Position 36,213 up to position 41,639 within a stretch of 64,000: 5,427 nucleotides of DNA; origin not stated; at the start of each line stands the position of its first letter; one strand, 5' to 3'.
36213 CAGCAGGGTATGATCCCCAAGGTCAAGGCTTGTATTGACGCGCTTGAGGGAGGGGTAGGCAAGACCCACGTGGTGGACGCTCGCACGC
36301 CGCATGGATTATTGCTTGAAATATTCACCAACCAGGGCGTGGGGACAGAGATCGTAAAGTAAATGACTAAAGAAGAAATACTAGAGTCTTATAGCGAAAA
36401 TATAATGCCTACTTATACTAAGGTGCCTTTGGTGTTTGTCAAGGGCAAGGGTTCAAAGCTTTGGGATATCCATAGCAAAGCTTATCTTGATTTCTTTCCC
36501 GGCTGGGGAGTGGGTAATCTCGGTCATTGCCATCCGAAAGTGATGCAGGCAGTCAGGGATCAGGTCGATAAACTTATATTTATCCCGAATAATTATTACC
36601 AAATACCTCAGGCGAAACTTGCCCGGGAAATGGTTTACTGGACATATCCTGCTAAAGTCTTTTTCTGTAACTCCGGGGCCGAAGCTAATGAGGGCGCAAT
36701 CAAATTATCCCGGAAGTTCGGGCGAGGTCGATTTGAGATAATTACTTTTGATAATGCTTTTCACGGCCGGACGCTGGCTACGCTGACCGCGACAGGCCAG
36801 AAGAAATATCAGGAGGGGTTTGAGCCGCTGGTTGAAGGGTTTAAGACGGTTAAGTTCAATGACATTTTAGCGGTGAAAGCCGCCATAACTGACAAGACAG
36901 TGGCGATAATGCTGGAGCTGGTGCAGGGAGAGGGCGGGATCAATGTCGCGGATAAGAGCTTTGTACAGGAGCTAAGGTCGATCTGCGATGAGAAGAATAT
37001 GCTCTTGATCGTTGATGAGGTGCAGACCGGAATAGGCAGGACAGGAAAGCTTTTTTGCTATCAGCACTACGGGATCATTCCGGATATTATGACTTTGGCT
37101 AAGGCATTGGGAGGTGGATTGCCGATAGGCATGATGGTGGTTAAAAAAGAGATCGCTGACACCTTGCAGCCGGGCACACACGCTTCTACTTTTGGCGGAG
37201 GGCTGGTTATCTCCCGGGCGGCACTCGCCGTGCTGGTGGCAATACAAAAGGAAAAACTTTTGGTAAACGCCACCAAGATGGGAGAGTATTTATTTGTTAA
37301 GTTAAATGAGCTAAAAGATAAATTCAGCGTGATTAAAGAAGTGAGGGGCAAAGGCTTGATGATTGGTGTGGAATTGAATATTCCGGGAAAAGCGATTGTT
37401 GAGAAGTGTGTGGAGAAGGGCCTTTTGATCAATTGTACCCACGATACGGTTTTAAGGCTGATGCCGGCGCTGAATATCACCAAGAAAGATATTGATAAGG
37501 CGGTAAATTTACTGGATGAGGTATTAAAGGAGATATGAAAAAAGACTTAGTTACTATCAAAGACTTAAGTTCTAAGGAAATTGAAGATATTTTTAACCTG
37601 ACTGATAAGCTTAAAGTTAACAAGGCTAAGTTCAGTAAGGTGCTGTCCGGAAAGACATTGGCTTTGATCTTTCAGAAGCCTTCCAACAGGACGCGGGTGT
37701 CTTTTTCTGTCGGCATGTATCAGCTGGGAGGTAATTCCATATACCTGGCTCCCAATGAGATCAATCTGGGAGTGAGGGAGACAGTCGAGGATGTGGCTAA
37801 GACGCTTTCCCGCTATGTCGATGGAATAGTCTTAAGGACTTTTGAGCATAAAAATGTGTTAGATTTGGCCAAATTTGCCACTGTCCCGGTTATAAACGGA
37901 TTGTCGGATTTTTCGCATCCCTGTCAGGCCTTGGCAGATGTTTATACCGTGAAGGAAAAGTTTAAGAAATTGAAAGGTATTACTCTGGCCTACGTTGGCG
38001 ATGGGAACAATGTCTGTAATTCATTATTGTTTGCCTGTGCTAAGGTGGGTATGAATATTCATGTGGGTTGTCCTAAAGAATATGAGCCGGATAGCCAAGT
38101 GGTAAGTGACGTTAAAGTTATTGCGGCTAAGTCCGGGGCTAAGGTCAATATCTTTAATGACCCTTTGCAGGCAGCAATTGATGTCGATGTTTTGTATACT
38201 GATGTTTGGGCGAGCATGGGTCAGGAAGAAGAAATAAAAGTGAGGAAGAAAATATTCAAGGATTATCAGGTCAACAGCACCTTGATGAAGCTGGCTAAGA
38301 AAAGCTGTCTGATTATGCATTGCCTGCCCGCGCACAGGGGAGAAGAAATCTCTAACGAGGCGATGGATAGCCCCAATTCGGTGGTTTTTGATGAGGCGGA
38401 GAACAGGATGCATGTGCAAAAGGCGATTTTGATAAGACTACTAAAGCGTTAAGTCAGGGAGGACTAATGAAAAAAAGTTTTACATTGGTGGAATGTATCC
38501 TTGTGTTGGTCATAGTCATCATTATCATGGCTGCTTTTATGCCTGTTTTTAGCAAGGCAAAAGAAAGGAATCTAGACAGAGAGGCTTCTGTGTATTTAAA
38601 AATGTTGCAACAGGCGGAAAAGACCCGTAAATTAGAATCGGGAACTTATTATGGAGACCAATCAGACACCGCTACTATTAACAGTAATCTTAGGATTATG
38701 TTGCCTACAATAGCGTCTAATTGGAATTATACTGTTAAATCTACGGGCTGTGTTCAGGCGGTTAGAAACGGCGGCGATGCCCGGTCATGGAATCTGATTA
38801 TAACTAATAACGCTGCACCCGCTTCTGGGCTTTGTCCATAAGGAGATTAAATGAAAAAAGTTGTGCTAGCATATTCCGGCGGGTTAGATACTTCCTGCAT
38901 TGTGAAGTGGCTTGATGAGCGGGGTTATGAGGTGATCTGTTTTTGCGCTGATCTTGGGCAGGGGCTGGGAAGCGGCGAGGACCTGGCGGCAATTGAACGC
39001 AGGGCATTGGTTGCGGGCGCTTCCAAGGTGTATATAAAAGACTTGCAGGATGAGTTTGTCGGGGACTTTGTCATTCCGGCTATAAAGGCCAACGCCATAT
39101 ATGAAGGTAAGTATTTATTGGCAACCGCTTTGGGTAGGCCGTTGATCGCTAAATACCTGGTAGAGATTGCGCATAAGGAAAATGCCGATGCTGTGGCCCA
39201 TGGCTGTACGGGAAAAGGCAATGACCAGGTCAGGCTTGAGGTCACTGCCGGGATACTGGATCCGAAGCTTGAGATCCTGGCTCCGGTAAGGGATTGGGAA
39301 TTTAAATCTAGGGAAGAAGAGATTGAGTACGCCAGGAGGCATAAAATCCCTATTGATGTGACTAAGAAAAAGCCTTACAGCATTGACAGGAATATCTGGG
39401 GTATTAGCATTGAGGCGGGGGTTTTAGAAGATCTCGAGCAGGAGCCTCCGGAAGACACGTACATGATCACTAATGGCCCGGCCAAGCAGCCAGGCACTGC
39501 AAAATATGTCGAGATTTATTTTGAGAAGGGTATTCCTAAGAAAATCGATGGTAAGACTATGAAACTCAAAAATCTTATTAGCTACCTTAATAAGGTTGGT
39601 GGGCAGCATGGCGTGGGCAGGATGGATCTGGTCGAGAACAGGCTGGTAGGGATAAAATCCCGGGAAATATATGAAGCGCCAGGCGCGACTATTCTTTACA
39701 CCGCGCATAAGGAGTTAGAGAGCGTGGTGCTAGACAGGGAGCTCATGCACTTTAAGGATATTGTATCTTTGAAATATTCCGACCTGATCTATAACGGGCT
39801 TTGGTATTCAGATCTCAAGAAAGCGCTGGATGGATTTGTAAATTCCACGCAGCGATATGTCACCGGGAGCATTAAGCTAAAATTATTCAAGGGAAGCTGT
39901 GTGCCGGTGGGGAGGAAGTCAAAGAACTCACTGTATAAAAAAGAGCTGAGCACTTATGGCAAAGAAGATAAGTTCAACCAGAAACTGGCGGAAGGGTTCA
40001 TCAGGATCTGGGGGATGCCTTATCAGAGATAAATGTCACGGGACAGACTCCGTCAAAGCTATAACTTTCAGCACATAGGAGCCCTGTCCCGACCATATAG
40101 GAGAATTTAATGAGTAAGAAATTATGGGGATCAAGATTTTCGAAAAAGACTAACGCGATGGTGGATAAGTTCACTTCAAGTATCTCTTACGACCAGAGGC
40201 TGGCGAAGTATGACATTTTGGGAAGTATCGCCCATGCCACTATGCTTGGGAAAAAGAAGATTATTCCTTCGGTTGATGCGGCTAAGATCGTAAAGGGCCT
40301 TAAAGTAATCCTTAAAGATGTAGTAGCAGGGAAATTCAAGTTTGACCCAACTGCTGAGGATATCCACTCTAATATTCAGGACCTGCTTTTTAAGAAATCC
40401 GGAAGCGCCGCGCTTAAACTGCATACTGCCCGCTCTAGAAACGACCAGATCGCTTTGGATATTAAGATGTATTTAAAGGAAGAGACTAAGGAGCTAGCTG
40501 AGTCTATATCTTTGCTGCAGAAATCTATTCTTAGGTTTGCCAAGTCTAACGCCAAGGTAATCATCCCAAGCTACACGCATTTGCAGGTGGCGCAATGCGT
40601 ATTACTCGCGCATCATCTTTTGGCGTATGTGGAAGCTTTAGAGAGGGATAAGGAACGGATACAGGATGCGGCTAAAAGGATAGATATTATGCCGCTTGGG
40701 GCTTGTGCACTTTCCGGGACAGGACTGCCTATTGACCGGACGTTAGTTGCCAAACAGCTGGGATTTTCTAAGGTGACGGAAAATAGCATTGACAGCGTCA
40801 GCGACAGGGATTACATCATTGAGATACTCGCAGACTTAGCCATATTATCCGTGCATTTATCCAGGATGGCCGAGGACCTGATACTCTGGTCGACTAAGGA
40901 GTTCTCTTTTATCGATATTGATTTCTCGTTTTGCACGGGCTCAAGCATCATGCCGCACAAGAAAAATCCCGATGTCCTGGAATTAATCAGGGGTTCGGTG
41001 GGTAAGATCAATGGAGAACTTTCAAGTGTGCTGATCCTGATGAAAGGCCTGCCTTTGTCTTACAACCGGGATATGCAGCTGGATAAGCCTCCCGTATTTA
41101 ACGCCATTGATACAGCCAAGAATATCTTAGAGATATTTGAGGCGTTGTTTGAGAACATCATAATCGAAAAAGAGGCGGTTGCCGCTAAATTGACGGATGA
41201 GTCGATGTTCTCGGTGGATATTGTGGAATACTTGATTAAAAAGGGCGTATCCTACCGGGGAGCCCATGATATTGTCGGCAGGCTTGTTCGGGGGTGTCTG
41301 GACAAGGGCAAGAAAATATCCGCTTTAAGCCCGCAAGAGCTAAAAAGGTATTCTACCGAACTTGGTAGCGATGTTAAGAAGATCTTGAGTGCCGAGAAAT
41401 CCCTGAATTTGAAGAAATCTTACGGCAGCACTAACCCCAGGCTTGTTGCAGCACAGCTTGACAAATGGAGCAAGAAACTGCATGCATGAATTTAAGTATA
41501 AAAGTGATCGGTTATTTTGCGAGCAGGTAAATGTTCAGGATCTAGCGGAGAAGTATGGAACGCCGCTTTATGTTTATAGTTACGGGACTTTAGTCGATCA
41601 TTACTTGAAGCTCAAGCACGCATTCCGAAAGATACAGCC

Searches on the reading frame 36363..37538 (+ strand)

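Call 52: search_protein_families(library=pfam, proteins=[window:36363-37538:+], max_evalue=0.0001)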
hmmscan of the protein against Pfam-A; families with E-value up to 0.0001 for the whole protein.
window:36363-37538:+ (391 aa): 1 family
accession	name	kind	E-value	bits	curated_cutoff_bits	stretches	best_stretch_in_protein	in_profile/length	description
PF00202.27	Aminotran_3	-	1e-115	387.1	30.5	1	18-388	6-403/403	Aminotransferase class-III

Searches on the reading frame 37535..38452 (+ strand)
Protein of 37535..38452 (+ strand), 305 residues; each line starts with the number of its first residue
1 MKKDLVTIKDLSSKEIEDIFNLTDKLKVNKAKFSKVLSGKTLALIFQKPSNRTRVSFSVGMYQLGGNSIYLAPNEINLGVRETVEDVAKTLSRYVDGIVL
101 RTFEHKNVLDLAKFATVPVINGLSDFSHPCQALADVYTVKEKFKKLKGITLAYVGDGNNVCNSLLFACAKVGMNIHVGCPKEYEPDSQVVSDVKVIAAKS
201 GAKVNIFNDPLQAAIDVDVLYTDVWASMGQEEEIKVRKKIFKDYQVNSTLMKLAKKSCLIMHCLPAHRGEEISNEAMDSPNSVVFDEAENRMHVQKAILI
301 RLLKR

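Call 52: search_protein_families(library=pfam, proteins=[window:37535-38452:+], max_evalue=0.0001)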
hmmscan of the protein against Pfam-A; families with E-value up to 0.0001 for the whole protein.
window:37535-38452:+ (305 aa): 2 families
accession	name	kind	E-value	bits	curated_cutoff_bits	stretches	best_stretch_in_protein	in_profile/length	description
PF00185.30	OTCace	-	4.4e-62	209.2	29.4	1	147-300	1-155/157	Aspartate/ornithine carbamoyltransferase, Asp/Orn binding domain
PF02729.26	OTCace_N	-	1.6e-48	165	29.9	1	3-141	1-148/148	Aspartate/ornithine carbamoyltransferase, carbamoyl-P binding domain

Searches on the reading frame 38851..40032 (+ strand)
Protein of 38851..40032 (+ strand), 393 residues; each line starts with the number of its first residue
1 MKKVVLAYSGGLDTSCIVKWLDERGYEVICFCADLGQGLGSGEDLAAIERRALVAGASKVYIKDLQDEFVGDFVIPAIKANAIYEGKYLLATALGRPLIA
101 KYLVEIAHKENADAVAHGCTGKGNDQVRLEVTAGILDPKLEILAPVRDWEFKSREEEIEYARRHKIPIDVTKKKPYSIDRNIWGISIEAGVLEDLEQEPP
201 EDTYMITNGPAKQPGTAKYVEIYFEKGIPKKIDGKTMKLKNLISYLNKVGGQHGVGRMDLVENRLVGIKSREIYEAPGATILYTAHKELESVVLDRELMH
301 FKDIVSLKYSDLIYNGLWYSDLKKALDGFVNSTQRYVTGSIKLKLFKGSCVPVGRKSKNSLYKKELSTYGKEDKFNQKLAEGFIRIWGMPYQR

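Call 53: search_protein_families(library=pfam, proteins=[window:38851-40032:+], max_evalue=0.0001)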
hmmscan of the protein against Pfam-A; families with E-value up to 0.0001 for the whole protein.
window:38851-40032:+ (393 aa): 2 families
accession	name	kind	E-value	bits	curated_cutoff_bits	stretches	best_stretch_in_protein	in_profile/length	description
PF20979.2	Arginosuc_syn_C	-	5.5e-88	294.7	27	1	176-390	1-215/219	Arginosuccinate synthase C-terminal domain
PF00764.25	Arginosuc_synth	-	2.7e-65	219.8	27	1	3-167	1-162/162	Arginosuccinate synthase N-terminal HUP domain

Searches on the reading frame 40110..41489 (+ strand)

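Call 53: search_protein_families(library=pfam, proteins=[window:40110-41489:+], max_evalue=0.0001)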
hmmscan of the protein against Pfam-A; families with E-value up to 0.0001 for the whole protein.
window:40110-41489:+ (459 aa): 2 families
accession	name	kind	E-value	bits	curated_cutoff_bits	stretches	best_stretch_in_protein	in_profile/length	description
PF00206.25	Lyase_1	-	2.5e-67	227.9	27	1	9-302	2-312/312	Lyase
PF14698.11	ASL_C2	-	2.4e-17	63.5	27.3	1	369-433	5-69/69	Argininosuccinate lyase C-terminal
